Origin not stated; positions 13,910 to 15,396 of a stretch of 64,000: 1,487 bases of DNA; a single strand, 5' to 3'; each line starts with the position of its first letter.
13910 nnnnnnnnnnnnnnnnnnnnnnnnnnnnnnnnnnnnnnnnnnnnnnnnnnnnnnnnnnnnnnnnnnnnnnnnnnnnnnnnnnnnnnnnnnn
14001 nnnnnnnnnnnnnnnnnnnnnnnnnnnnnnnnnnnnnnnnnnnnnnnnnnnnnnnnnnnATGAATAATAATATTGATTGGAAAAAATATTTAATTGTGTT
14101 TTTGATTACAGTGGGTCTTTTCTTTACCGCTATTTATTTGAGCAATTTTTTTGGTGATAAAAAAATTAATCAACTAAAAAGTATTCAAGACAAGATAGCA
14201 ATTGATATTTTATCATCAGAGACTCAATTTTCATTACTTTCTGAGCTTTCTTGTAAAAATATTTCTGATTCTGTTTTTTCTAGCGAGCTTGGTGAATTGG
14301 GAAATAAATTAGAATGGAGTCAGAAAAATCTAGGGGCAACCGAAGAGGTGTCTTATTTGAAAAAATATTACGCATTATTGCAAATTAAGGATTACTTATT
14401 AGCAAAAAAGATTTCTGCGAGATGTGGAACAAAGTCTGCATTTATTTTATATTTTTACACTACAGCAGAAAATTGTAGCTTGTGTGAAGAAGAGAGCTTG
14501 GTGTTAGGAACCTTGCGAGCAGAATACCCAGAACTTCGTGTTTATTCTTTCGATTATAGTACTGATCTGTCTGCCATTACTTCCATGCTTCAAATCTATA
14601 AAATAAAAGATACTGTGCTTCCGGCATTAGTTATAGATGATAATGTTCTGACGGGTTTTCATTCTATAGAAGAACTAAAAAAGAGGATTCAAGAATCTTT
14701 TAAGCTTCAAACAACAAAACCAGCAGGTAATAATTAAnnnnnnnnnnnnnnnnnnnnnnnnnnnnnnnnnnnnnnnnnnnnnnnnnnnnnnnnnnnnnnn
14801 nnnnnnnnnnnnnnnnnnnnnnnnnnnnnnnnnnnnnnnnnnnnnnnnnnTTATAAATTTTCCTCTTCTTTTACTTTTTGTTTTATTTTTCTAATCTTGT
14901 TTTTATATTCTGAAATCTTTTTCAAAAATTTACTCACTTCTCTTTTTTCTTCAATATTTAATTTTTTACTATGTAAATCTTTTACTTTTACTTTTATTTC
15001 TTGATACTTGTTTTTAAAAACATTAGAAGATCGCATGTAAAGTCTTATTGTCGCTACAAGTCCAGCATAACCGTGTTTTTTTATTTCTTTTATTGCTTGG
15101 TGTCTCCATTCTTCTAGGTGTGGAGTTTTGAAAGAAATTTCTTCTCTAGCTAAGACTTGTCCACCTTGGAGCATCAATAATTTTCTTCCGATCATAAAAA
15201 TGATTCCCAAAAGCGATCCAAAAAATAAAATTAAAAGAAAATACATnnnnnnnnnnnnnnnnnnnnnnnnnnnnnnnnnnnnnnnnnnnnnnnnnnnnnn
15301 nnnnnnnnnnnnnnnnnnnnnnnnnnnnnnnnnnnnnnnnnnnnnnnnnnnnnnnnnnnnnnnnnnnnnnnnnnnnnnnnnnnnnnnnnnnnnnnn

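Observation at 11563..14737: Thiol-disulfide / exopolysaccharide cluster: DsbA-like, Cys-rich DUF378, processive GT2 (QRLRW), second membrane thioredoxin-like protein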

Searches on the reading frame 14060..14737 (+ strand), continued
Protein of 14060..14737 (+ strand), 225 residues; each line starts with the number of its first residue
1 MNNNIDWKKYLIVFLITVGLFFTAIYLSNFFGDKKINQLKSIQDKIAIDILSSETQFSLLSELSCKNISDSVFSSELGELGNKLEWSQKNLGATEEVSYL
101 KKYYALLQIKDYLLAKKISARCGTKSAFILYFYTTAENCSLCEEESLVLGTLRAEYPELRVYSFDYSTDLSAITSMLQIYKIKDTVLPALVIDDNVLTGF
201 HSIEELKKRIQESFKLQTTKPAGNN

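Call 33: find_encoding_contigs(protein=P0371, flank=5000, max_places=2)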
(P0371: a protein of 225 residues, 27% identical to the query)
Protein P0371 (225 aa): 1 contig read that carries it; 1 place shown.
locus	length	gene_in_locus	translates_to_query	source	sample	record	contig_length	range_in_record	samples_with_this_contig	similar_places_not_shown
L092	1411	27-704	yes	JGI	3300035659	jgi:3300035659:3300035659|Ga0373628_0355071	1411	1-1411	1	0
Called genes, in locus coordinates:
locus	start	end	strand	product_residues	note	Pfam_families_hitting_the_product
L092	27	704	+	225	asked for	-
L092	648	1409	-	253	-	?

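Call 34: find_encoding_contigs(protein=P0390, flank=5000, max_places=2)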
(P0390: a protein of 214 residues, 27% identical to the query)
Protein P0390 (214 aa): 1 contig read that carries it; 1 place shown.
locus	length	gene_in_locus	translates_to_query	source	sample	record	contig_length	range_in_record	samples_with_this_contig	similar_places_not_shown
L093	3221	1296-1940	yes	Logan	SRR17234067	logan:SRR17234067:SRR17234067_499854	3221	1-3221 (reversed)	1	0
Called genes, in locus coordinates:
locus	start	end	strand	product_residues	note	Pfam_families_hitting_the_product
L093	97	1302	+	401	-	PF13506:Glyco_transf_21, PF03142:Chitin_synth_2 (faint), PF00535:Glycos_transf_2, PF10111:Glyco_tranf_2_2, PF13641:Glyco_tranf_2_3, PF13632:Glyco_trans_2_3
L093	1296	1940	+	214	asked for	-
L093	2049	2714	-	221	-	PF01015:Ribosomal_S3Ae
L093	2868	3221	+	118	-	?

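Call 66: find_related_loci(query=A7, collection=metagenome_contigs, flank=5000)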
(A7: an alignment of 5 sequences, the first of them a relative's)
Query A7 (223 aa) in metagenome_contigs; peptide patterns used: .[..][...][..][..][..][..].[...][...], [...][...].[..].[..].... (x = any residue, [..] = any of these).
451 stretches matched a pattern; 108 encode a relative of the query (tblastn E <= 1e-3); the best 80 are kept; 80 distinct loci.
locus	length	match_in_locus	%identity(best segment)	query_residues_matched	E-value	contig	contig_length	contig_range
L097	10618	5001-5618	43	2-207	9e-61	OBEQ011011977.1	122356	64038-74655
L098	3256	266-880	45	2-206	3e-60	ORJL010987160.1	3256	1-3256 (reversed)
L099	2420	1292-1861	49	17-206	6e-59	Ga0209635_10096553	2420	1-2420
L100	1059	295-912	42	2-207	1e-61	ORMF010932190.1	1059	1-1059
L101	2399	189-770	45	13-206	2e-54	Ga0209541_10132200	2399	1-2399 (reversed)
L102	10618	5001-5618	41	1-206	7e-52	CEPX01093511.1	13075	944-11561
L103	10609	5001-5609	39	3-205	1e-51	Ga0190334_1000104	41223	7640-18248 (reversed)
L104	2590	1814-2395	44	13-206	2e-51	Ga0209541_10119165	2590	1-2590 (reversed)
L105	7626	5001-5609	41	13-222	6e-50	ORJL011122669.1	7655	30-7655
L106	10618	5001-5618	42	1-206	1e-53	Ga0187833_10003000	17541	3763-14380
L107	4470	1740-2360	39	2-208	2e-48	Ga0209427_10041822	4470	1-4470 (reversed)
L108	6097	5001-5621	39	2-208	2e-48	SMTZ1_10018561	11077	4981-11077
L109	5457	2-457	47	56-207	3e-47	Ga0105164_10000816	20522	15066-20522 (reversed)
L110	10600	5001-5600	37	7-206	5e-47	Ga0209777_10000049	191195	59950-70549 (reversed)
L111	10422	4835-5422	39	17-212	8e-46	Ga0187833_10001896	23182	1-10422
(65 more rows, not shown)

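Call 74: search_protein_families(library=pfam, alignment_id=A2, max_evalue=0.01)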
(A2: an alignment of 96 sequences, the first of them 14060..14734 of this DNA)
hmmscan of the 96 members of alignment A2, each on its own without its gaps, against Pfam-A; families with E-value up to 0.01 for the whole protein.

A. member 1, window:14060-14734:+ (225 aa): 0 families

B. families by the number of members that match (of 96 scanned): 16 families
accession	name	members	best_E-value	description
PF13098.12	Thioredoxin_2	7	2e-05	Thioredoxin-like domain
PF13728.12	TraF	7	0.00032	F plasmid transfer operon protein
PF13462.12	Thioredoxin_4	7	0.00098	Thioredoxin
PF13192.12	Thioredoxin_3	6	0.00014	Thioredoxin domain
PF00085.26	Thioredoxin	5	0.00015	Thioredoxin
PF00462.30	Glutaredoxin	4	0.00049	Glutaredoxin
PF19219.5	CoV_NSP15_N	2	0.0021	Coronavirus replicase NSP15, N-terminal oligomerisation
PF25008.1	DUF7784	1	0.0015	Domain of unknown function (DUF7784)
PF20833.2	RNase_E_G_Thio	1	0.002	RNase E/G, Thioredoxin-like domain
PF07449.17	HyaE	1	0.003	Hydrogenase-1 expression protein HyaE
PF14595.12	Thioredoxin_9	1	0.0055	Thioredoxin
PF20196.3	DUF6559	1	0.0066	Family of unknown function (DUF6559)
PF16521.10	Myosin-VI_CBD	1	0.0066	Myosin VI cargo binding domain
PF24362.2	DUF7518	1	0.0081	Family of unknown function (DUF7518)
PF00578.27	AhpC-TSA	1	0.0096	AhpC/TSA family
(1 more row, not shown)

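Call 75: search_solved_structures(query=A2, max_evalue=1, show_alignments=2)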
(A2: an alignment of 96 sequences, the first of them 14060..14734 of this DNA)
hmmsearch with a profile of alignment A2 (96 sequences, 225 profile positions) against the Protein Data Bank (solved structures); distinct sequences matched with E-value up to 1: 44.
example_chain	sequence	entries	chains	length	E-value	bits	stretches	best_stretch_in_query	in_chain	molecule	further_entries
4o32_A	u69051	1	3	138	2.3e-06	30.1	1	126-197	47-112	Thioredoxin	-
3ul3_B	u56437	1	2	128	2.4e-06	30.1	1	126-197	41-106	Thioredoxin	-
2l6c_A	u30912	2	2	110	8e-05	25.1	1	129-214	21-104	Thioredoxin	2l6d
3zij_A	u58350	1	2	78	0.00061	22.2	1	136-212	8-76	THIOREDOXIN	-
3zit_A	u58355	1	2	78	0.00071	22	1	139-212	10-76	THIOREDOXIN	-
3eu3_A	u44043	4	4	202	0.0026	20.1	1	177-220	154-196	BdbD | Disulfide bond formation protein D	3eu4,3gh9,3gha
8t4c_A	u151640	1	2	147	0.0088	18.4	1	129-185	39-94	Thioredoxin oxidoreductase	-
2l57_A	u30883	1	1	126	0.01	18.3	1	125-214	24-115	Uncharacterized protein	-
6nen_A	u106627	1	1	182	0.035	16.5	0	135-163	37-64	Copper resistance protein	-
3nzn_A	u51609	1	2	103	0.042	16.2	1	132-205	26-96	Glutaredoxin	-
6g61_A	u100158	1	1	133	0.045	16.1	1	130-193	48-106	Thioredoxin O1, mitochondrial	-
3d4m_A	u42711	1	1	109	0.046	16.1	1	137-210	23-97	Glutaredoxin-2, mitochondrial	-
6mhh_A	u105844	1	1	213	0.063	15.6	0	135-163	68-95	Metal resistance protein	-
2myg_A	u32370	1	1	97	0.064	15.6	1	140-209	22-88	Dithiol glutaredoxin 1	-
1jhb_A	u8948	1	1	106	0.068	15.5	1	123-211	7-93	GLUTAREDOXIN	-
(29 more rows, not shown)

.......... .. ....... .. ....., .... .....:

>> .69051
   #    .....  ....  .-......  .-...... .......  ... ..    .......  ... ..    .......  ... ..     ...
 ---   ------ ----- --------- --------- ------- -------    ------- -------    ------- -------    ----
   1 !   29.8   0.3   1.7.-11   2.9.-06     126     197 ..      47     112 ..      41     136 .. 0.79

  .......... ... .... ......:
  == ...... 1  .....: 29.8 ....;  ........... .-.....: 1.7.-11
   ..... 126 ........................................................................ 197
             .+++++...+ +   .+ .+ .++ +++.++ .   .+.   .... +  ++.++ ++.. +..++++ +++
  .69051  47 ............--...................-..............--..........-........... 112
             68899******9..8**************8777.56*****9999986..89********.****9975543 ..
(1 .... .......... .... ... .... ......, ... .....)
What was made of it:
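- On Thioredoxin superfamily (for the 14060 protein): Both align to the thioredoxin CxxC and proline in the PDB profile hit (call 75).
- Closest known: Membrane-anchored extracytoplasmic thioredoxin-like oxidoreductases. Same: ResA, BdbD and DsbA-like chains appear among weak profile hits (call 75).
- Checked: A family profile hits thioredoxins in the PDB at E 2.3e-06, with CxxC and cis-Pro aligned (call 75).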

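Call 79: search_protein_families(library=pfam, proteins=[L061:7148-8008:-, L061:6686-7144:+, L061:8024-10186:-, L093:2049-2714:-, L090:3390-4748:+], max_evalue=0.001)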
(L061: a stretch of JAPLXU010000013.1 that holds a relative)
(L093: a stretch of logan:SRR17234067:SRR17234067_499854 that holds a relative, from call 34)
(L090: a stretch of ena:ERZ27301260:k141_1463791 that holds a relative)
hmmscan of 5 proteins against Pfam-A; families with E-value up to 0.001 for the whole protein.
L061:7148-8008:- (286 aa): 1 family
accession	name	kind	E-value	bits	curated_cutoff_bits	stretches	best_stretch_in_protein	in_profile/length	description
PF02585.22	PIG-L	-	3.5e-10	40.9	28.2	1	40-178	2-128/129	GlcNAc-PI de-N-acetylase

L061:6686-7144:+ (152 aa): 1 family
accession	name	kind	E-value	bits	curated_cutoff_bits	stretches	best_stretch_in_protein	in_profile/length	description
PF01467.32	CTP_transf_like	-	6.3e-17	62.5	21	1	14-126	2-113/133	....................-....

L061:8024-10186:- (720 aa): 0 families

L093:2049-2714:- (221 aa): 1 family
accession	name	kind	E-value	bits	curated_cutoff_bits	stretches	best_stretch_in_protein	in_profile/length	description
PF01015.23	Ribosomal_S3Ae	-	8.9e-40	136.7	29.3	1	6-189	3-188/191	Ribosomal S3Ae family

L090:3390-4748:+ (452 aa): 1 family
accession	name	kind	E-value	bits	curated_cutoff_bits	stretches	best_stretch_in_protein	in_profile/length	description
PF13231.12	PMT_2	-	1.7e-06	28.8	26.1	1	56-205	4-159/160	Dolichyl-phosphate-mannose-protein mannosyltransferase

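Call 91: fold_search(model_id=the predicted structure, library=pdb)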
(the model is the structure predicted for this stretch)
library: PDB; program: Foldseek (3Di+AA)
matches with E <= 10: 1176; with E <= 0.001: 106
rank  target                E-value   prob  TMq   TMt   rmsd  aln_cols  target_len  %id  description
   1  6zmu_A                5.4e-05  1.00  0.33  0.61   4.8       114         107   23  Crystal structure of the germline-specific thioredoxin protein Deadhead (Thioredoxin-1) from Drospohila melanogaster,  (released 2020-10-21)
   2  3hhv                  8.4e-05  1.00  0.33  0.68   2.2        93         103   17  The crystal structure of the Thioredoxin A2 from Sulfolobus solfataricus (released 2009-10-27)
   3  4knd_A                1.0e-04  1.00  0.30  0.58   4.4        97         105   21  Thioredoxin from Anaeromyxobacter dehalogenans. (released 2013-05-22)
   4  8xyw                  1.1e-04  1.00  0.32  0.65   3.2        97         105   28  De novo designed protein Trx-3 (released 2024-10-02)
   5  7asw                  1.1e-04  1.00  0.33  0.62   4.2       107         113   17  Crystal structure of chloroplastic thioredoxin z defines a novel type-specific target recognition (released 2021-05-19)
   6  2o7k                  1.3e-04  1.00  0.34  0.70   4.0       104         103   18  S. aureus thioredoxin (released 2007-07-24)
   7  7bzk_B                1.5e-04  1.00  0.33  0.68   2.6        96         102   19  Crystal structure of ferredoxin: thioredoxin reductase and thioredoxin y1 complex (released 2020-10-14)
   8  3f3q                  1.5e-04  1.00  0.33  0.64   4.0       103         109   16  Crystal structure of the oxidised form of thioredoxin 1 from saccharomyces cerevisiae (released 2009-10-20)
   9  2o89                  1.6e-04  1.00  0.34  0.71   4.0       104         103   17  S. aureus thioredoxin P31T/C32S mutant (released 2007-07-24)
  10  6zmu_B                1.6e-04  1.00  0.31  0.59   4.7       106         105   23  Crystal structure of the germline-specific thioredoxin protein Deadhead (Thioredoxin-1) from Drospohila melanogaster,  (released 2020-10-21)
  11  2yzu                  1.8e-04  1.00  0.33  0.67   4.3       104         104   18  Crystal structure of oxidized thioredoxin from Thermus thermophilus HB8 (released 2007-11-06)
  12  6zmu_D                1.8e-04  1.00  0.32  0.60   4.7       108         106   22  Crystal structure of the germline-specific thioredoxin protein Deadhead (Thioredoxin-1) from Drospohila melanogaster,  (released 2020-10-21)
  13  2o85                  2.0e-04  1.00  0.33  0.69   2.1        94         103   20  S. Aureus thioredoxin P31T mutant (released 2007-07-24)
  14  2h76_A                2.1e-04  1.00  0.33  0.65   4.6       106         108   17  Crystal Structure of Thioredoxin Mutant D10E in Hexagonal (p61) Space Group (released 2007-05-15)
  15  7ool_B                2.1e-04  1.00  0.31  0.61   3.4        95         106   21  Crystal structure of a Candidatus photodesmus katoptron thioredoxin chimera containing an ancestral loop (released 2021-11-10)
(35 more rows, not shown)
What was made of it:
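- On Thioredoxin superfamily (for the 14060 protein): Foldseek probability 1.00 (call 91).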

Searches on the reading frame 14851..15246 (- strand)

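Call 3: search_protein_families(library=pfam, proteins=[window:14851-15246:-], max_evalue=1)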
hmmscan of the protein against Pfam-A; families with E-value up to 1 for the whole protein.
window:14851-15246:- (131 aa): 7 families
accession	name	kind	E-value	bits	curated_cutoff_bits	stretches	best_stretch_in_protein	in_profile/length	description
PF14193.11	DUF4315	-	0.001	19.5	27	1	102-131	7-36/79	Domain of unknown function (DUF4315)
PF11155.13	DUF2935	-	0.017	16.1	24.4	1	70-129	32-92/121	Domain of unknown function (DUF2935)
PF10046.14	BLOC1_2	-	0.023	15.5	33.4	1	62-127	17-83/96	Biogenesis of lysosome-related organelles complex-1 subunit 2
PF06394.18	Pepsin-I3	-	0.026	15.2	21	1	85-124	28-67/74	Pepsin inhibitor-3-like repeated domain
PF23005.1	DUF7032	-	0.049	13.9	27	1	70-127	14-69/115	Domain of unknown function (DUF7032)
PF24615.2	Spectrin_Anc-1_2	-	0.11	13.2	28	1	79-128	51-100/105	Nuclear anchorage protein 1, spectrin repeat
PF04791.21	LMBR1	-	0.21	10.8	31.9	1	62-122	182-239/510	LMBR1-like membrane protein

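Call 4: search_protein_families(library=ncbifam, proteins=[window:14851-15246:-], max_evalue=1)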
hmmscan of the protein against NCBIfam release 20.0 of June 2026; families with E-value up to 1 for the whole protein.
window:14851-15246:- (131 aa): 0 families
